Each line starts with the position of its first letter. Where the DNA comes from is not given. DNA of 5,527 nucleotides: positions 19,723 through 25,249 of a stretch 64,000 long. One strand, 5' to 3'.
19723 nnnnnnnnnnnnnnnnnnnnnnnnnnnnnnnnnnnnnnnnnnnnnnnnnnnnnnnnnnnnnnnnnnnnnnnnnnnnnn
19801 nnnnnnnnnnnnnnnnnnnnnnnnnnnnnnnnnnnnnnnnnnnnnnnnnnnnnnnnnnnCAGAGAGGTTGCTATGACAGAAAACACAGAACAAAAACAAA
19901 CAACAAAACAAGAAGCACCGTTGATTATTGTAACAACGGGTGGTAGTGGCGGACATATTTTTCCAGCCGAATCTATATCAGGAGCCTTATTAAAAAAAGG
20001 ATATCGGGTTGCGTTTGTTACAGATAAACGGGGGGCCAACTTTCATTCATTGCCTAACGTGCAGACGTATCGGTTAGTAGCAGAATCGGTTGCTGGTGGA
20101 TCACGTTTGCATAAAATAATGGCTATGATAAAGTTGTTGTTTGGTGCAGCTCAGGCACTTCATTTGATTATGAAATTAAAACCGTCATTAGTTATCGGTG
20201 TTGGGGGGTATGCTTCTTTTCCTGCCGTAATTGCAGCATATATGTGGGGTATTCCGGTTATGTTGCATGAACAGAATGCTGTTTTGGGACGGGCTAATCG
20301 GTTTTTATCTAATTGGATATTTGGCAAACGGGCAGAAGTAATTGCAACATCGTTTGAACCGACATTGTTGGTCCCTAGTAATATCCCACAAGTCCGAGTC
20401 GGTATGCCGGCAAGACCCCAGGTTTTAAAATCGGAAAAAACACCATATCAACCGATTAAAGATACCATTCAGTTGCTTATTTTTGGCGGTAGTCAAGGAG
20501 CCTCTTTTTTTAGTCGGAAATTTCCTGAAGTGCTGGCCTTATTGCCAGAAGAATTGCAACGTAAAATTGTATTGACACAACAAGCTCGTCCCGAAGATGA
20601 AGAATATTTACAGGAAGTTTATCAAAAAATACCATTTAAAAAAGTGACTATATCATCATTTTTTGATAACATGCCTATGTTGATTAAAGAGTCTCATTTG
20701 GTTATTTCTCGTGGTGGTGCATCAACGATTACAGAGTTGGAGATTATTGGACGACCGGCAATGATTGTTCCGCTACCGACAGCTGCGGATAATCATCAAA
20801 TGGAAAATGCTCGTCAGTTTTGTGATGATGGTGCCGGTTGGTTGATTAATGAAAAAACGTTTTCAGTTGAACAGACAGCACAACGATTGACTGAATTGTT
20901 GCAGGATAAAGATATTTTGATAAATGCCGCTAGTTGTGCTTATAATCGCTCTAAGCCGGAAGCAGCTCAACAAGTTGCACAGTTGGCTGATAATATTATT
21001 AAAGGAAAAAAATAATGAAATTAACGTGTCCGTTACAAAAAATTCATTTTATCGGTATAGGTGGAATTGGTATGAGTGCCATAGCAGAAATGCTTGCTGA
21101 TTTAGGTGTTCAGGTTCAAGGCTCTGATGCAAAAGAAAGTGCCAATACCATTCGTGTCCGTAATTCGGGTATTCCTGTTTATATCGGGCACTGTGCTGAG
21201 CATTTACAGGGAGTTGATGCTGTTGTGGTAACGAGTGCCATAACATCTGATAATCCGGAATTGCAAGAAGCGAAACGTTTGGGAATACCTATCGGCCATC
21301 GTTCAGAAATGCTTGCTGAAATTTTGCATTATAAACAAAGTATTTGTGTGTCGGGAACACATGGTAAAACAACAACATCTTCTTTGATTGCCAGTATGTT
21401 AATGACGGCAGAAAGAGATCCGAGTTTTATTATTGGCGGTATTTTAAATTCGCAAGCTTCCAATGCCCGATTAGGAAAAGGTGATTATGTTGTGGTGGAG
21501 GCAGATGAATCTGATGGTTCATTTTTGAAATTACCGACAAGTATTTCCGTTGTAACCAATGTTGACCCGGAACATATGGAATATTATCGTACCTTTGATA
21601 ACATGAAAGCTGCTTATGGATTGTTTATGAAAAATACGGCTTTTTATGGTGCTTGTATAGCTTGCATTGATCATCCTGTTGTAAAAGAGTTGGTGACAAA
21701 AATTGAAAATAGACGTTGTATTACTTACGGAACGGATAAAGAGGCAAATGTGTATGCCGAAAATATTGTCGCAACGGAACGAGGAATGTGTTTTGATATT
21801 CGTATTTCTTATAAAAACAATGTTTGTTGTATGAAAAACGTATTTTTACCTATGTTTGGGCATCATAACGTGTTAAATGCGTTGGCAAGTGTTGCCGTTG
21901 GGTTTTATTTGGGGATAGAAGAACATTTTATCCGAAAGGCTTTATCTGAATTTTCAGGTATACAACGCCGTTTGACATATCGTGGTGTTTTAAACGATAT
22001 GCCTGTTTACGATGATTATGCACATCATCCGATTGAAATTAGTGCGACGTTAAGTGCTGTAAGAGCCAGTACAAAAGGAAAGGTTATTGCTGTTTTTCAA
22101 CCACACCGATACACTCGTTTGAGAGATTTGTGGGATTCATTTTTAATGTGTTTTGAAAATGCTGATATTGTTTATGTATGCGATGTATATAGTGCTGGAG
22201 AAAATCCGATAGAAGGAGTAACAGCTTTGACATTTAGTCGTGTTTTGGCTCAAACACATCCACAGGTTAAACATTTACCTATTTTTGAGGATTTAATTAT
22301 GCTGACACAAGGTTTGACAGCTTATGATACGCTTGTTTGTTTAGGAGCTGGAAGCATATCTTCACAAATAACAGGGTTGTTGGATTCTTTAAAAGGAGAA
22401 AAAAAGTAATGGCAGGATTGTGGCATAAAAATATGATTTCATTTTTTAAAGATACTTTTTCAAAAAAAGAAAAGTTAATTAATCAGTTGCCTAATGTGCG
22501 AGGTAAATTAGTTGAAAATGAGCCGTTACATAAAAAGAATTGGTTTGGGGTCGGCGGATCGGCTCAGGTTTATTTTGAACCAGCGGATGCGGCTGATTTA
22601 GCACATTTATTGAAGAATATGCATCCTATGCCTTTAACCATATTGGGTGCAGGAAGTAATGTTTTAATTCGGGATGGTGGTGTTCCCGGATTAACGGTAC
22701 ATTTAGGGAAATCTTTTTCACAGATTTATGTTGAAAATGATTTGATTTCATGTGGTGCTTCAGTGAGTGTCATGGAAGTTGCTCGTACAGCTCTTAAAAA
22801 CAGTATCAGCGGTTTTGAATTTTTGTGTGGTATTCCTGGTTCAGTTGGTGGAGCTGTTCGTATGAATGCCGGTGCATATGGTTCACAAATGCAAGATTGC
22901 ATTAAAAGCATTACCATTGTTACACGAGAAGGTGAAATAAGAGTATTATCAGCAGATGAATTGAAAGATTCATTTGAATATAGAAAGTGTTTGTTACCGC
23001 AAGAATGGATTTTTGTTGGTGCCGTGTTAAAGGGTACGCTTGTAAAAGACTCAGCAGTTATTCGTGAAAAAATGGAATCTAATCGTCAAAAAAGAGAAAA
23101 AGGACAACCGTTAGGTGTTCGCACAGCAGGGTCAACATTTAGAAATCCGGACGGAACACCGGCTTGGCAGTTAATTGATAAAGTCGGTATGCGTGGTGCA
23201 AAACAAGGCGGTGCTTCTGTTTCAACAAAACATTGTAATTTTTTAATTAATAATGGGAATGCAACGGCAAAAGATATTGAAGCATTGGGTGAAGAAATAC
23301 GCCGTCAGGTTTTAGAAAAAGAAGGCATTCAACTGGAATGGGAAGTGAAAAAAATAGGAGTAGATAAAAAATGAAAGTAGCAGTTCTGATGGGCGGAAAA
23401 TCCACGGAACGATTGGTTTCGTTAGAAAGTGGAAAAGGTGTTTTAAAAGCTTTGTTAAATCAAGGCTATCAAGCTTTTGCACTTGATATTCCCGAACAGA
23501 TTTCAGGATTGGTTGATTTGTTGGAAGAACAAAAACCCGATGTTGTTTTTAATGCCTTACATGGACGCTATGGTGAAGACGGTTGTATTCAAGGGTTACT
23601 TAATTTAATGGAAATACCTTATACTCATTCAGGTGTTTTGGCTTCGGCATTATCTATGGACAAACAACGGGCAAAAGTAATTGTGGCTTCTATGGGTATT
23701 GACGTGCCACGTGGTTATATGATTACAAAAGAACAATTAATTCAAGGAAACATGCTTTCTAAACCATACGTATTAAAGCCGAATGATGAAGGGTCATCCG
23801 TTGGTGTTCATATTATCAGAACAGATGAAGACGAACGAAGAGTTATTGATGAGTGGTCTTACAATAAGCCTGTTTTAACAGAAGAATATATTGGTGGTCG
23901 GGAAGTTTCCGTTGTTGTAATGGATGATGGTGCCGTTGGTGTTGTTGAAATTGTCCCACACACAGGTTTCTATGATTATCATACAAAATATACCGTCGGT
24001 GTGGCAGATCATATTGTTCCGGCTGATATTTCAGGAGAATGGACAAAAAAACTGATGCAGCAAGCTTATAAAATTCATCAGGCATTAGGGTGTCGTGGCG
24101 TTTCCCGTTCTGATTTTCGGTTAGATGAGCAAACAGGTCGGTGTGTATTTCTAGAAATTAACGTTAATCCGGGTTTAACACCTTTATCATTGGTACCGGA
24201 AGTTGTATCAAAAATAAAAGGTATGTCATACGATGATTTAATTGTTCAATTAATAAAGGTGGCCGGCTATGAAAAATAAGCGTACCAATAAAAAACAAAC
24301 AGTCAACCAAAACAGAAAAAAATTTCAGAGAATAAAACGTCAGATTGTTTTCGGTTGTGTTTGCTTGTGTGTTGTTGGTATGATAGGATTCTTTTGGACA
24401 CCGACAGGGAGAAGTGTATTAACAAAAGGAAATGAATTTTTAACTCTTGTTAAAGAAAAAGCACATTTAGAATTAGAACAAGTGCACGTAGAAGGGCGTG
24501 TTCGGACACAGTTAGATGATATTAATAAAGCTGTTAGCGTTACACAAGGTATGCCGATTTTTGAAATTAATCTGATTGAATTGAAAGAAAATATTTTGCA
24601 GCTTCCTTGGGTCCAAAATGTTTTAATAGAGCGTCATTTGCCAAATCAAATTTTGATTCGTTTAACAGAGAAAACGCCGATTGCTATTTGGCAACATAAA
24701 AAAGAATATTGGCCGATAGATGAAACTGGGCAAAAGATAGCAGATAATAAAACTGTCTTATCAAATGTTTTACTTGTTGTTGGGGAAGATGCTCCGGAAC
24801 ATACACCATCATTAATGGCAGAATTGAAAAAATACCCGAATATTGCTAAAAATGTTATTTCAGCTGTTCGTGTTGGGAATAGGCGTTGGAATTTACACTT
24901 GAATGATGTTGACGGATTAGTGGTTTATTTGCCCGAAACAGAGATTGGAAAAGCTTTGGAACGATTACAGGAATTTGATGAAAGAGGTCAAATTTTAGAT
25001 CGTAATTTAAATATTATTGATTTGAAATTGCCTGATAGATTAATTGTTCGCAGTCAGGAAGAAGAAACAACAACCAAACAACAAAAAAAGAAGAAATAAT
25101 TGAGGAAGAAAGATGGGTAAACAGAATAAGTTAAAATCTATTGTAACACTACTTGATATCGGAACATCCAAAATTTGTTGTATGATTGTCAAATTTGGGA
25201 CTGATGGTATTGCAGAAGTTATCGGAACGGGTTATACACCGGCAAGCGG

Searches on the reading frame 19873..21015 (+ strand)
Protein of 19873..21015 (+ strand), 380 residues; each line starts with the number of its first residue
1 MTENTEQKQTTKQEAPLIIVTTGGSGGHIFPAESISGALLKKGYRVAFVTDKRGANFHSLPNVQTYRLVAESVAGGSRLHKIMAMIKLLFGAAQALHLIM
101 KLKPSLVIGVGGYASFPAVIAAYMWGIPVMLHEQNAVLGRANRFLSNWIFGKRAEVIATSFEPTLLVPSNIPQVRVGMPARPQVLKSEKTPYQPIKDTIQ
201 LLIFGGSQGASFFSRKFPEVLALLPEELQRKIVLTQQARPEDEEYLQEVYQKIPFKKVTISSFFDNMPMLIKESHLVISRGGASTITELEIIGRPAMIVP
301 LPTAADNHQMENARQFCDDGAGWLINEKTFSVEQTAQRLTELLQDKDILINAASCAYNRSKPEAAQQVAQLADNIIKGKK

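Call 38: search_protein_families(library=pfam, proteins=[window:19873-21015:+], max_evalue=0.00001)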
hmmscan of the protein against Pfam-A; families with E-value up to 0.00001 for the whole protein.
window:19873-21015:+ (380 aa): 2 families
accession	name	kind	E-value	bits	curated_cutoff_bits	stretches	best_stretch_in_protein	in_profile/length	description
PF04101.22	Glyco_tran_28_C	-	1e-35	123.6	22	1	201-368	2-166/166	Glycosyltransferase family 28 C-terminal domain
PF03033.26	Glyco_transf_28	-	1.9e-26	93.3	26.2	1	18-148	1-133/139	Glycosyltransferase family 28 N-terminal domain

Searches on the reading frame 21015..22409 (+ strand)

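Call 38: search_protein_families(library=pfam, proteins=[window:21015-22409:+], max_evalue=0.00001)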
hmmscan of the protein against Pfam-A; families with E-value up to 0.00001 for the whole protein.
window:21015-22409:+ (464 aa): 3 families
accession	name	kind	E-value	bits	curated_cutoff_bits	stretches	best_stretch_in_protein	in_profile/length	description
PF01225.30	Mur_ligase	-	2.7e-29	101.8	21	1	9-106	1-93/95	Mur ligase family, catalytic domain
PF08245.18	Mur_ligase_M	-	2.9e-26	93.1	24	1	112-295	1-199/200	Mur ligase middle domain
PF02875.26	Mur_ligase_C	-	4.7e-16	60.2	28.4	1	318-446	1-127/127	Mur ligase, glutamate ligase domain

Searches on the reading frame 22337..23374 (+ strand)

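Call 38: search_protein_families(library=pfam, proteins=[window:22337-23374:+], max_evalue=0.00001)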
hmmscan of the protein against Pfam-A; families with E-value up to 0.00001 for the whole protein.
window:22337-23374:+ (345 aa): 2 families
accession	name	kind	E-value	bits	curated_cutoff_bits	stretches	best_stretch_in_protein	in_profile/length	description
PF02873.21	MurB_C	-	1.2e-35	122.1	27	1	242-339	2-98/99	UDP-N-acetylenolpyruvoylglucosamine reductase, C-terminal domain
PF01565.28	FAD_binding_4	-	5.2e-20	72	26.4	1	77-204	2-138/139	FAD binding domain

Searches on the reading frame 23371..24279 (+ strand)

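Call 38: search_protein_families(library=pfam, proteins=[window:23371-24279:+], max_evalue=0.00001)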
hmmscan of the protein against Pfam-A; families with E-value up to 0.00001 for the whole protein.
window:23371-24279:+ (302 aa): 7 families
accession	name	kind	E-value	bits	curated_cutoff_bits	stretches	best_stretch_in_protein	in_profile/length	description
PF07478.18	Dala_Dala_lig_C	-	3.9e-41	141.2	24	1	118-296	15-204/204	D-ala D-ala ligase C-terminus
PF01820.27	Dala_Dala_lig_N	-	3.3e-22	79.7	34.6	2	52-85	86-119/121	D-ala D-ala ligase N-terminus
PF13535.11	ATP-grasp_4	-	1.1e-08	35.3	27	1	130-264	2-149/160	ATP-grasp domain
PF02786.22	CPSase_L_D2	-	2.5e-07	30.8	19.8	1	97-298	1-203/211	Carbamoyl-phosphate synthase L chain, ATP binding domain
PF02655.19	ATP-grasp_3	-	1.4e-06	28.9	23.2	1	108-264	14-154/160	ATP-grasp domain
PF08443.16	RimK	-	5.2e-06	26.6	21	1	97-272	3-172/188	RimK-like ATP-grasp domain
PF02222.28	ATP-grasp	-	5.7e-06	26.5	27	1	106-244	4-142/179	ATP-grasp domain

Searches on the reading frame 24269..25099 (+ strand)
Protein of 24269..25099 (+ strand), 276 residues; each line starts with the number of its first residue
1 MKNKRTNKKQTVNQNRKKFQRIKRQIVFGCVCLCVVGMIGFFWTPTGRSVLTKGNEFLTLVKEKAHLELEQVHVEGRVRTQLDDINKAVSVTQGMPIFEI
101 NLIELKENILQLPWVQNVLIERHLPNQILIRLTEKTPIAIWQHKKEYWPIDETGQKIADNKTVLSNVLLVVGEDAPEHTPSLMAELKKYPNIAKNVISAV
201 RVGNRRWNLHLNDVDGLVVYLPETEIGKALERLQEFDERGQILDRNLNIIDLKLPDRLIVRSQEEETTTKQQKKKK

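Call 38: search_protein_families(library=pfam, proteins=[window:24269-25099:+], max_evalue=0.00001)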
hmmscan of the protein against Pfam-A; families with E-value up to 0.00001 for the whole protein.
window:24269-25099:+ (276 aa): 2 families
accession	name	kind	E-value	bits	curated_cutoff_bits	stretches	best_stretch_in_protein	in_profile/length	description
PF08478.15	POTRA_1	-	1e-15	58.2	23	1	69-134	3-68/69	POTRA domain, FtsQ-type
PF03799.20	FtsQ_DivIB_C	-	1.5e-13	52.1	21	1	139-252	1-113/114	Cell division protein FtsQ/DivIB, C-terminal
